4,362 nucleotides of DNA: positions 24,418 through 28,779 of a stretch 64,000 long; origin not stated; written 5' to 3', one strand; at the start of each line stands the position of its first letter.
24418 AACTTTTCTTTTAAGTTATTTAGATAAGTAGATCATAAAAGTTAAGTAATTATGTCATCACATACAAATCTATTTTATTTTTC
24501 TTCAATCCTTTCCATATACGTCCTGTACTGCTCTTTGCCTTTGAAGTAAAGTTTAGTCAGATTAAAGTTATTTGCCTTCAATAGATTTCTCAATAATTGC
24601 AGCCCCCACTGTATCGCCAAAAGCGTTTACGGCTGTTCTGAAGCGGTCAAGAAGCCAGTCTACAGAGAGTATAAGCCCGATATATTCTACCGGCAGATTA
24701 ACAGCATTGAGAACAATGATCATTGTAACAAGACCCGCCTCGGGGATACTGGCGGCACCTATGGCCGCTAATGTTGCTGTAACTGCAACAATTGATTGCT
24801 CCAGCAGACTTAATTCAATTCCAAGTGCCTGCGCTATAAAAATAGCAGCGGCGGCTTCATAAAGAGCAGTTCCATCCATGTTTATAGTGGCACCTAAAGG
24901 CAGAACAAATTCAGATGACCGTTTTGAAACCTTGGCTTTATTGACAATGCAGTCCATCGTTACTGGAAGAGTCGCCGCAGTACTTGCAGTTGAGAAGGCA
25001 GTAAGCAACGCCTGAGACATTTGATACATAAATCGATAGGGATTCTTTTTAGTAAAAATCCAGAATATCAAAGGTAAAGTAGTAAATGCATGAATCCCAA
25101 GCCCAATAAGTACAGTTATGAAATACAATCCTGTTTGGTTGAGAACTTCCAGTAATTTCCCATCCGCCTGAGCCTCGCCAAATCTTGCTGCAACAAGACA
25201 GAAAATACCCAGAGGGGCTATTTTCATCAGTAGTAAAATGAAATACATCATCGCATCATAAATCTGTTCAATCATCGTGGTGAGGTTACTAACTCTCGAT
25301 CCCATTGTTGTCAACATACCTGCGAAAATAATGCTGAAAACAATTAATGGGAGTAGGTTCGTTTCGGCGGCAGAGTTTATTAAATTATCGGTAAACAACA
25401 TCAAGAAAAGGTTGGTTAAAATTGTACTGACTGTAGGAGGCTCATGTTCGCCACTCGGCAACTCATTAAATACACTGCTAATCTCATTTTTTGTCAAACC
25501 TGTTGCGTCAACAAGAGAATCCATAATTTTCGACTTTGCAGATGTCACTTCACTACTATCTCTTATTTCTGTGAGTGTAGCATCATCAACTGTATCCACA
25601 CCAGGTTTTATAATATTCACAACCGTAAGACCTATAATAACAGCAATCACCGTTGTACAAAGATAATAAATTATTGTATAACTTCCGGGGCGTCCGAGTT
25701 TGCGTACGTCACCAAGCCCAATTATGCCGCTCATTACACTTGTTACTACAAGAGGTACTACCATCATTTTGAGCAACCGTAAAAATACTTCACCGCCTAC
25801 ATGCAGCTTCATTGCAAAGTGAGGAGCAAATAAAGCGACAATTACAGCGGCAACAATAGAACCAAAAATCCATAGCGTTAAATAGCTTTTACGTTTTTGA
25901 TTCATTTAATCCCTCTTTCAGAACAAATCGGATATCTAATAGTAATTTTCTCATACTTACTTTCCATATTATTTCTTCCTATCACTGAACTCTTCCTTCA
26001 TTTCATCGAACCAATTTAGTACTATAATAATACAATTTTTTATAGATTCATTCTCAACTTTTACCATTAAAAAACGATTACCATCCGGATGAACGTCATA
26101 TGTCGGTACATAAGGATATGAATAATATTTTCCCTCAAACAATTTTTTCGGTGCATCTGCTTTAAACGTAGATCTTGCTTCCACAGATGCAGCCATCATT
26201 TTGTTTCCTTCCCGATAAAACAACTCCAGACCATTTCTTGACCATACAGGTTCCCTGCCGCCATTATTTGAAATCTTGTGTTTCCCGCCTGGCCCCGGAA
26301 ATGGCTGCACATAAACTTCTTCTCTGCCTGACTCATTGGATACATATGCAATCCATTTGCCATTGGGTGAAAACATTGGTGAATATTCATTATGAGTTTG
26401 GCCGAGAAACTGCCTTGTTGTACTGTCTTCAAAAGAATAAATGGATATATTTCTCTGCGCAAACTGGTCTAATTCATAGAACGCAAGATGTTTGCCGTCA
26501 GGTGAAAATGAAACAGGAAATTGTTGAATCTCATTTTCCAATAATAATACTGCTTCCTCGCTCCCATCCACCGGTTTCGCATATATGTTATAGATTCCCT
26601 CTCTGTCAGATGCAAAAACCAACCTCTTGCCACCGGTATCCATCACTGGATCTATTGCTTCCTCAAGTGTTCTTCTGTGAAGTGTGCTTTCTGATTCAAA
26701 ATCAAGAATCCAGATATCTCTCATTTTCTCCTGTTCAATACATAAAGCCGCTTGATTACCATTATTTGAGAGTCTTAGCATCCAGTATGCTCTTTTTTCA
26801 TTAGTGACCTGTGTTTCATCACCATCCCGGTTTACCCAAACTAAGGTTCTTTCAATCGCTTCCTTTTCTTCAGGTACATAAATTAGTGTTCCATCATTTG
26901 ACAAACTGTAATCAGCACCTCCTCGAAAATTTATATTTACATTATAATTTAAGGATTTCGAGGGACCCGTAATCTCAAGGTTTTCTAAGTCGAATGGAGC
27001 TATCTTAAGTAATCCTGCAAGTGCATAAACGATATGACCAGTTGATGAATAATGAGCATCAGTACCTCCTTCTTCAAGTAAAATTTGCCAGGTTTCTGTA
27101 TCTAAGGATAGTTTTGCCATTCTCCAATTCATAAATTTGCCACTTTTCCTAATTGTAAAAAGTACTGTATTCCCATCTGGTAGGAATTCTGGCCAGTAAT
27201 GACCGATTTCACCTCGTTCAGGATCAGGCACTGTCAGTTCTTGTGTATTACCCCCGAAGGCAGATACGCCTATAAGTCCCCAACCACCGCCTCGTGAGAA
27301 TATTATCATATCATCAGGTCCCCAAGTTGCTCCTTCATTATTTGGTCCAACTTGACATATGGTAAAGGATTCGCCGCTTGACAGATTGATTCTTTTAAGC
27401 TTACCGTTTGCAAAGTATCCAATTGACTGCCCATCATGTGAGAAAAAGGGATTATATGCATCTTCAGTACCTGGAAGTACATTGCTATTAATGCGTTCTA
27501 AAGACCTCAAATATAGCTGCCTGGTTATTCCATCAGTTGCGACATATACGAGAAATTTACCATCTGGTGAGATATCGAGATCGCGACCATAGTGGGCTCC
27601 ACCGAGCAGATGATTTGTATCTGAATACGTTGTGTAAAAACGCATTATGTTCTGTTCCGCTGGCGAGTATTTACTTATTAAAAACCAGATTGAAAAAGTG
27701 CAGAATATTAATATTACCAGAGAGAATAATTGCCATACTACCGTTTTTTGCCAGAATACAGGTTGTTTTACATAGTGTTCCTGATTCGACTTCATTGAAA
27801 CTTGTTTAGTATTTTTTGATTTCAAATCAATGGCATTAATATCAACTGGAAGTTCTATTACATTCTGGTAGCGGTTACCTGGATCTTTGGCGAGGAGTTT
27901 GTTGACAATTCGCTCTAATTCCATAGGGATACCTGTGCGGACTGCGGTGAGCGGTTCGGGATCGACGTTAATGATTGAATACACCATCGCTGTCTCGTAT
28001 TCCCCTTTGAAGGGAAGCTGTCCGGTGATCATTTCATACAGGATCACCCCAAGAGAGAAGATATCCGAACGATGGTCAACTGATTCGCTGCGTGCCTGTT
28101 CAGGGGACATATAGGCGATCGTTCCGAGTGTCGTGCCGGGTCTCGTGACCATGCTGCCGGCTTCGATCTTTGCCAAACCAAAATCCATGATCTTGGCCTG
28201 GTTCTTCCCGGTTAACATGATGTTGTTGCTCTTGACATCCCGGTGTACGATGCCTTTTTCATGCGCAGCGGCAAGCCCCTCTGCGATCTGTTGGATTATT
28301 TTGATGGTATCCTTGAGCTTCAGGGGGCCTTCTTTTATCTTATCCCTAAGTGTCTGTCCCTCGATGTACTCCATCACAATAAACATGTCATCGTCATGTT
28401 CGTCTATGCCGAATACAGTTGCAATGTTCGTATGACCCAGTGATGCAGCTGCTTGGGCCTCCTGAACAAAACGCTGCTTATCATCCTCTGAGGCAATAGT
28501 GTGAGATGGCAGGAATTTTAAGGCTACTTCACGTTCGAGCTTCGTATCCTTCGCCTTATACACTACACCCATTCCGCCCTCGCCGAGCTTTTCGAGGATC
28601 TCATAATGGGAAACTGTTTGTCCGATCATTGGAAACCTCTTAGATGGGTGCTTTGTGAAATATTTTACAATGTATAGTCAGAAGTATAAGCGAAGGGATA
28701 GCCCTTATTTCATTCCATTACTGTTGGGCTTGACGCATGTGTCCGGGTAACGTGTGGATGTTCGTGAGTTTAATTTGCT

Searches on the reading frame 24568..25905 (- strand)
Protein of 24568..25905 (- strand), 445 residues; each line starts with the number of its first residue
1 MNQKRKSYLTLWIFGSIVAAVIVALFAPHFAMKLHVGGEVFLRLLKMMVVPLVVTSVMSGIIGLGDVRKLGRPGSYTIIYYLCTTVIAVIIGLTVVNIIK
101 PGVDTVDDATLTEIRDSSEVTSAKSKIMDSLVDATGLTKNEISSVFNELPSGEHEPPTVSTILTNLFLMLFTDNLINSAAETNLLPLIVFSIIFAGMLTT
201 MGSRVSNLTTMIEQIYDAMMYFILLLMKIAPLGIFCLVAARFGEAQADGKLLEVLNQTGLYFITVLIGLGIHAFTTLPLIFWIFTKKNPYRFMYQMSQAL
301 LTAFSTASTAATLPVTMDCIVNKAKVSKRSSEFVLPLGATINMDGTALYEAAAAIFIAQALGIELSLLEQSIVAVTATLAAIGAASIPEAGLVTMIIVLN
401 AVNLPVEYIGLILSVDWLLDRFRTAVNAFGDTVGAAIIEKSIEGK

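Call 8: search_protein_families(library=pfam, proteins=[window:24568-25905:-])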
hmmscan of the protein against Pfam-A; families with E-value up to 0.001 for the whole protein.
window:24568-25905:- (445 aa): 1 family
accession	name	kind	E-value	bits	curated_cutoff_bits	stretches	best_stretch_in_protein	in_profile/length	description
PF00375.23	SDF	-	1.4e-114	383.6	27.9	1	9-440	1-386/387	Sodium:dicarboxylate symporter family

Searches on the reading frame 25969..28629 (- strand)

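Call 8: search_protein_families(library=pfam, proteins=[window:25969-28629:-])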
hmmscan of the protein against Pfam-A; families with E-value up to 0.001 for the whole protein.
window:25969-28629:- (886 aa): 8 families
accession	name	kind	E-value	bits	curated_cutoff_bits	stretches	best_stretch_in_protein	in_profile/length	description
PF00069.31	Pkinase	-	1e-56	192.7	31.7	1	9-254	1-252/263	Protein kinase domain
PF07714.23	PK_Tyr_Ser-Thr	-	1e-42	146.7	23.1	1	10-253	2-248/258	Protein tyrosine and serine/threonine kinase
PF07676.18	PD40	-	6.6e-22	77.4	20.9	1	745-773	8-37/38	WD40-like Beta Propeller Repeat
PF01636.29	APH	-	2.8e-07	31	23.2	0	105-154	147-198/239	Phosphotransferase enzyme family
PF25174.1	Beta-prop_THOC3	-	5.6e-06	26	305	1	597-766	73-234/272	THOC3 beta-propeller domain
PF17667.7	Pkinase_fungal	-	1.6e-05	24.2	24.1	1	122-187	302-373/387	Fungal protein kinase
PF00930.27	DPPIV_N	-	5.8e-05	22.4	22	0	726-790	23-82/354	Dipeptidyl peptidase IV (DPP IV) N-terminal region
PF03109.22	ABC1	-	0.00013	21.7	22.9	1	80-154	141-215/244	ABC1 atypical kinase-like domain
